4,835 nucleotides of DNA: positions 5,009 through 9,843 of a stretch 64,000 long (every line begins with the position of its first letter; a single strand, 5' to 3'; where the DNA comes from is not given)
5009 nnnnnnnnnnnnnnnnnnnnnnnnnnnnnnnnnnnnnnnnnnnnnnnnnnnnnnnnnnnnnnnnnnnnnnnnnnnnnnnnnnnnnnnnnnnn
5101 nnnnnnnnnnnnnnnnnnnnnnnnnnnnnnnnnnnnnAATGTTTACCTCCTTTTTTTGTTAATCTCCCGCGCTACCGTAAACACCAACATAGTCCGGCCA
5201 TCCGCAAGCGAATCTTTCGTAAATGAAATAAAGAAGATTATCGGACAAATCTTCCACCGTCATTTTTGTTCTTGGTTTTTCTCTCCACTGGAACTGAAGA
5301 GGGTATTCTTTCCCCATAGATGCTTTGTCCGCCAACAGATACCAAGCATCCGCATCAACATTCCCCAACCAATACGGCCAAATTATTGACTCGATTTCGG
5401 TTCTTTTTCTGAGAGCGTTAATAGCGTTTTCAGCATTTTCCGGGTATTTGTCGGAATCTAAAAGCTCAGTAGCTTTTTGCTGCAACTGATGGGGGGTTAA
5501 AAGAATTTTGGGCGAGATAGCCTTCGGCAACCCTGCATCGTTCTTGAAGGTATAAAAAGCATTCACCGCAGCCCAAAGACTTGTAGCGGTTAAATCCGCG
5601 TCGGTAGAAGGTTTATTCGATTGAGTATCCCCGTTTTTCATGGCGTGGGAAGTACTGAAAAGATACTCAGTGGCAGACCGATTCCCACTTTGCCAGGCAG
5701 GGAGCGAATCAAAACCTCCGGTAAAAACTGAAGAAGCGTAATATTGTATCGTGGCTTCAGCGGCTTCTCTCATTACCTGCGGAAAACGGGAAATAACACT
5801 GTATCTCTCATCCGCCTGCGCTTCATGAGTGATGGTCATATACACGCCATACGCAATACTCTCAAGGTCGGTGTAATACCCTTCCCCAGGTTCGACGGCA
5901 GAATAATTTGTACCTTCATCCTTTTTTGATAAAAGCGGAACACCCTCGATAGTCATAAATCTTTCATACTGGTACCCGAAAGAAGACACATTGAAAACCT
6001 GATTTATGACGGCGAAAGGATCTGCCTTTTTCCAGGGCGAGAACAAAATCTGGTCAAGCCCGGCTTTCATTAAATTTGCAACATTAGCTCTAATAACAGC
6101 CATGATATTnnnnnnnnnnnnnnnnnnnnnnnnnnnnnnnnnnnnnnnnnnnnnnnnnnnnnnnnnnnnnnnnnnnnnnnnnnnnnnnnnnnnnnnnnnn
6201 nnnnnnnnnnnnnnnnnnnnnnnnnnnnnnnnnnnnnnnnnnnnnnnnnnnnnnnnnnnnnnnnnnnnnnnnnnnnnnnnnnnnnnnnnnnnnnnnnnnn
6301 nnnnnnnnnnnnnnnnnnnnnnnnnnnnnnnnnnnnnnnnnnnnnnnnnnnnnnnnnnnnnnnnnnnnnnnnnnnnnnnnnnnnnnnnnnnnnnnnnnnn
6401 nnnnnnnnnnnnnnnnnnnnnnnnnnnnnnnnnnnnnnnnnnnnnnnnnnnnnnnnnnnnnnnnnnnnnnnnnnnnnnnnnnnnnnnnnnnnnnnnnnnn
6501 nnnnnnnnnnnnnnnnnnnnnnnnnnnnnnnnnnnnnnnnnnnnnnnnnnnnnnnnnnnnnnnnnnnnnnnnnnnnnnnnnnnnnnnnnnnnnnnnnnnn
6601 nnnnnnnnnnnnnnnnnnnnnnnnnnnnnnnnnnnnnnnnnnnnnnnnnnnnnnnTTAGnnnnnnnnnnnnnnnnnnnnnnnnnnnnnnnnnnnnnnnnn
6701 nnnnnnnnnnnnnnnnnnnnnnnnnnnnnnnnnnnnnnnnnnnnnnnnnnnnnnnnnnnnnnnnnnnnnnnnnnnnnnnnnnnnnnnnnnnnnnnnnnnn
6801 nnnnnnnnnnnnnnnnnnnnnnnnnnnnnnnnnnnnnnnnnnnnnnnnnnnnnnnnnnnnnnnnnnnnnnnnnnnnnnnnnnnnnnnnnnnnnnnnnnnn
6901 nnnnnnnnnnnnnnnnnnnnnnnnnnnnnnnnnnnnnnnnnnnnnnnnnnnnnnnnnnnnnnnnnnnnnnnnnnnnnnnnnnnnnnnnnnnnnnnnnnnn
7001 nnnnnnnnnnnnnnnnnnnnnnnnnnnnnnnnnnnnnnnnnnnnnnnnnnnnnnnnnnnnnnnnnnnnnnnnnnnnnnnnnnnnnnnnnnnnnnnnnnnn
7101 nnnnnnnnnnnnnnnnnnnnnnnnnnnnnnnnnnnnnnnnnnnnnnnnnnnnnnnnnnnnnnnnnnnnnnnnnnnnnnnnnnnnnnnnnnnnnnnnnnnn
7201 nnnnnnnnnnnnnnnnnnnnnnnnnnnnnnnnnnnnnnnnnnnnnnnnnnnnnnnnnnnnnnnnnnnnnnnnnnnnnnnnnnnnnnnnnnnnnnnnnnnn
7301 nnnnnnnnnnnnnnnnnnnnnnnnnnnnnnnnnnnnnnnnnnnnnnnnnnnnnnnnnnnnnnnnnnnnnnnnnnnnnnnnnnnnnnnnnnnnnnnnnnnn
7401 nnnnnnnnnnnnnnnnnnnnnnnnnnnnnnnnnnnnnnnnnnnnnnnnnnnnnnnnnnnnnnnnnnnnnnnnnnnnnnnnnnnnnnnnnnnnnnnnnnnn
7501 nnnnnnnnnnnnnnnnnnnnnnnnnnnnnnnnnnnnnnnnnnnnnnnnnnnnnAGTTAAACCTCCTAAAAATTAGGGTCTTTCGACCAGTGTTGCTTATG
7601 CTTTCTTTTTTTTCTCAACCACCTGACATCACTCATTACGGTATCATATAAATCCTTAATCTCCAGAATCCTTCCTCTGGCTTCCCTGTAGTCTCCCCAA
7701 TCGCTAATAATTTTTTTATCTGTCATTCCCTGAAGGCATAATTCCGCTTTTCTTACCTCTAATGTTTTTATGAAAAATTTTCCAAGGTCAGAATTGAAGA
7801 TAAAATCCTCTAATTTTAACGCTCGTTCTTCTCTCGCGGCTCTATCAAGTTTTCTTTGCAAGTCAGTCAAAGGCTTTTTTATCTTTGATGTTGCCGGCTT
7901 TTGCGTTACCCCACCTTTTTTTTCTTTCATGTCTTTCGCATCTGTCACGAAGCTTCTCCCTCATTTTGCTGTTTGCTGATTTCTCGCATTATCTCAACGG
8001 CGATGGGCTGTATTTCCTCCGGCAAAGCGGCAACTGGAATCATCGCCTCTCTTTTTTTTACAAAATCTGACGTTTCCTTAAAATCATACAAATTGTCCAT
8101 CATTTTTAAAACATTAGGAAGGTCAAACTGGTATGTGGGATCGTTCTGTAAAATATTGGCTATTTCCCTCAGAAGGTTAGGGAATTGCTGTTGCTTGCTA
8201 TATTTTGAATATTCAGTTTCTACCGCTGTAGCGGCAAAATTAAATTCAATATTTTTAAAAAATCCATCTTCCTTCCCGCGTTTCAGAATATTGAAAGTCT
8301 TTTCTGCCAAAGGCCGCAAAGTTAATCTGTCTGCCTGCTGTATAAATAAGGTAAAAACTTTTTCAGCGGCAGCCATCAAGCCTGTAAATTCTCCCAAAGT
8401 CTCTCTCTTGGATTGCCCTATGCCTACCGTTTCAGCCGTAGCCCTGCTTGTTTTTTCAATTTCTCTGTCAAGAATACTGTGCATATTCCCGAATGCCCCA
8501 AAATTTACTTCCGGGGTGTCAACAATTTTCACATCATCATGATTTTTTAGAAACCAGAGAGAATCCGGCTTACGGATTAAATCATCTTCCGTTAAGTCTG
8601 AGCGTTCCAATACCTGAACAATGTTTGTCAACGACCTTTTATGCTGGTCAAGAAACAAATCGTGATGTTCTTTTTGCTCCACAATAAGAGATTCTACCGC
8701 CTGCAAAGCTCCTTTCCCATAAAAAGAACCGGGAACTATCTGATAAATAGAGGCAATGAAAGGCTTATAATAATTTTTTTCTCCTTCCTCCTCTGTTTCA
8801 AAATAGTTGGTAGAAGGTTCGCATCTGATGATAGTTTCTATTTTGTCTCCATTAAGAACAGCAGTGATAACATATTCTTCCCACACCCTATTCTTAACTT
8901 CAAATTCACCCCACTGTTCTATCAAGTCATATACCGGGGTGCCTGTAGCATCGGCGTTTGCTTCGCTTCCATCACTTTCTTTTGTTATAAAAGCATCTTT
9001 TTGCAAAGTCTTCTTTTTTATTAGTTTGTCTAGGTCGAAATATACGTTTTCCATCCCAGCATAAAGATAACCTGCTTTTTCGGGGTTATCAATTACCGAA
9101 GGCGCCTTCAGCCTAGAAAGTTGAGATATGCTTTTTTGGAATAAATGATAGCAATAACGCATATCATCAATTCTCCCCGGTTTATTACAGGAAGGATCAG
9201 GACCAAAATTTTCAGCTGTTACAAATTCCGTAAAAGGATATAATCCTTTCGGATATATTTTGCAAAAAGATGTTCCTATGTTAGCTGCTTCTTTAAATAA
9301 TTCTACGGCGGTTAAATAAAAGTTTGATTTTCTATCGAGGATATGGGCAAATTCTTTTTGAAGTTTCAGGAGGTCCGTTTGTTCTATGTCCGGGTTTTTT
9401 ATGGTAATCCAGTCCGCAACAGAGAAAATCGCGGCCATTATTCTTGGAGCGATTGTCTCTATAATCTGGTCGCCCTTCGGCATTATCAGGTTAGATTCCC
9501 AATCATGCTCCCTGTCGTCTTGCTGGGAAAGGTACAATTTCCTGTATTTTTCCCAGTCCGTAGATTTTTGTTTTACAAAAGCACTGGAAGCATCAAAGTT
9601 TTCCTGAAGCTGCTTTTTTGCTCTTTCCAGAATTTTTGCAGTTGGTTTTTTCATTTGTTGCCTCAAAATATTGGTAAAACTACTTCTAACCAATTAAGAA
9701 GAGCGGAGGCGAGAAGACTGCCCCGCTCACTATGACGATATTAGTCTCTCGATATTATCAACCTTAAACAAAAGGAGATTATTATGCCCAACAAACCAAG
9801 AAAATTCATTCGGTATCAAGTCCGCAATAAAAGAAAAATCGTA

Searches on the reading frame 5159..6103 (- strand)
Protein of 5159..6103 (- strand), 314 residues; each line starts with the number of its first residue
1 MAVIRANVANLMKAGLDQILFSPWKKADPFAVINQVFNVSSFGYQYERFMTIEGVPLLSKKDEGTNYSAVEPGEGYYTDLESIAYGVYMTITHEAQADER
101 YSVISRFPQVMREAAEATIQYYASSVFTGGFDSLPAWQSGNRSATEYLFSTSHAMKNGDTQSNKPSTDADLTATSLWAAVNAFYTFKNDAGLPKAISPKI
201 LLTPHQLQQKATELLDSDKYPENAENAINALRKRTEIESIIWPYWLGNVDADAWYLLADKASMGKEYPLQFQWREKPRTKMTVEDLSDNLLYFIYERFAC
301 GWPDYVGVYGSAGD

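Call 83: search_protein_families(library=pfam, proteins=[window:5159-6103:-], max_evalue=0.01)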
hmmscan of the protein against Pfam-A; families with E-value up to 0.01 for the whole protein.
window:5159-6103:- (314 aa): 2 families
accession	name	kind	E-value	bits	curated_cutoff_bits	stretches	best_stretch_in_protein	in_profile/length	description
PF10124.15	Mu-like_gpT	-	1.3e-09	38.3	20.1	1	169-236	218-282/289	Mu-like prophage major head subunit gpT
PF25209.1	Phage_capsid_4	-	2e-07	32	27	1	28-309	29-260/262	Phage capsid protein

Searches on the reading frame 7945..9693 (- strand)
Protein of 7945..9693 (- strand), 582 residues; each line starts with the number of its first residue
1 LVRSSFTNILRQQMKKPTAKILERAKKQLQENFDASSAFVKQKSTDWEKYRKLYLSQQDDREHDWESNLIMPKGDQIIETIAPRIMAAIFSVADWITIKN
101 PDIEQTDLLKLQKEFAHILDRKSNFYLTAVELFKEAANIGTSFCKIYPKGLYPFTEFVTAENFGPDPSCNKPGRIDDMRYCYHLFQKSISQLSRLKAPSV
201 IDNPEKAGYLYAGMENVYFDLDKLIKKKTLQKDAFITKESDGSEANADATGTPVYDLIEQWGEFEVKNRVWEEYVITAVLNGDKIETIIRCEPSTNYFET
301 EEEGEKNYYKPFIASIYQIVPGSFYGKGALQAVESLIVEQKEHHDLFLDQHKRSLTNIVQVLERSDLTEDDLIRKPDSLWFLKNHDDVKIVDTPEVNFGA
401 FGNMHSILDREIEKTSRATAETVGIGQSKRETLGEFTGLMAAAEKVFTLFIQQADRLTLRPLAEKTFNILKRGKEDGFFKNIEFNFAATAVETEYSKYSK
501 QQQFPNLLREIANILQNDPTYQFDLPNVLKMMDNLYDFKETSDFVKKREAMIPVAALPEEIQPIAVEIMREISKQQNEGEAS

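Call 14: search_dna_similar(query=window:7945-9693:-, collection=phages, mode=protein, max_rows=20)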
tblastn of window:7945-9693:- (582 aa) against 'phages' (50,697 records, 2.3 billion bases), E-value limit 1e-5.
Records with a match: 2; places in all: 2; records where one place covers at least 80% of the query: 0.
Best place of each record, by identity: <60% 2.
By first word of the organism name: Arthronema 1; Microcystis 1.
By host as written in the record: Arthronema africanum strain 1980/01 1; Microcystis sp. SG03 1.
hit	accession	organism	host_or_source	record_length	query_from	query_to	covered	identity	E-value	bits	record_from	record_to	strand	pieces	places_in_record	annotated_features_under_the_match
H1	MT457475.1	Arthronema virus TR020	Arthronema africanum strain 1980/01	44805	256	499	42%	23.1%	3e-6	56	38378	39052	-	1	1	portal protein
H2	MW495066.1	Microcystis phage MaAM05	Microcystis sp. SG03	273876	257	462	35%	26.8%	4e-7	59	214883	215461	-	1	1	hypothetical protein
